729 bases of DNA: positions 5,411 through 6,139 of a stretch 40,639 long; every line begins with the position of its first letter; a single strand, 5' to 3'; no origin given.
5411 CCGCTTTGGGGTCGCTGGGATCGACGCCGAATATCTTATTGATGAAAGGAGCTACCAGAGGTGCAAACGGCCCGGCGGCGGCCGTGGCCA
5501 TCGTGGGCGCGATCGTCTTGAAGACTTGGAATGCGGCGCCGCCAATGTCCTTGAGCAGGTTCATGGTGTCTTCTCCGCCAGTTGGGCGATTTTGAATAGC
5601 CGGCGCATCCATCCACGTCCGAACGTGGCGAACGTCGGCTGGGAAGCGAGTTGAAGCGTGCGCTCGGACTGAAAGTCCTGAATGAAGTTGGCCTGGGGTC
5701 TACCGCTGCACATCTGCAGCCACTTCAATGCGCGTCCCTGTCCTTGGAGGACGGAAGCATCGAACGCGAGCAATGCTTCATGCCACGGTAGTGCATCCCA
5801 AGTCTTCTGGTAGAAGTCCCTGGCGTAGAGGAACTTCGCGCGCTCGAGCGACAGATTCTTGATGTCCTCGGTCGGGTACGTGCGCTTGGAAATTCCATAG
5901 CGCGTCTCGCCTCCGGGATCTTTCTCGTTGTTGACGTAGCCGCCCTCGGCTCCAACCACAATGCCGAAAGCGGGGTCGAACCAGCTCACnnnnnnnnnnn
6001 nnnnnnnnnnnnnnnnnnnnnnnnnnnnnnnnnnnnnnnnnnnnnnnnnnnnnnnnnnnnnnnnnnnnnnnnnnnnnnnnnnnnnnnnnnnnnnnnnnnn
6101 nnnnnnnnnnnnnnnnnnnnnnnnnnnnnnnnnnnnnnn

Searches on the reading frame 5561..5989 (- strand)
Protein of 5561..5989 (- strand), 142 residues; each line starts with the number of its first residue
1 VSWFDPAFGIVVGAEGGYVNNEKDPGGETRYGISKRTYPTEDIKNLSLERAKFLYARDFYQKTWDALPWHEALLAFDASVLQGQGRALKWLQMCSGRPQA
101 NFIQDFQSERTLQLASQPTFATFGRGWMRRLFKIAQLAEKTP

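Call 56: search_protein_families(library=phrogs, proteins=[window:5561-5989:-], max_evalue=0.01)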
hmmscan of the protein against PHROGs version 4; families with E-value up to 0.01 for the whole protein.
window:5561-5989:- (142 aa): 2 families
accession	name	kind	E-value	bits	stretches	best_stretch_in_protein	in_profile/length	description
phrog_315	-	lysis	5.1e-32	112.2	1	4-140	335-493/677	endolysin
phrog_12853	-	unknown function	2.4e-10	42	1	7-93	6-100/131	-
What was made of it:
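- The lysis cassette lies elsewhere, on the late strand, with the endolysin at 5561-5989 (call 56).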
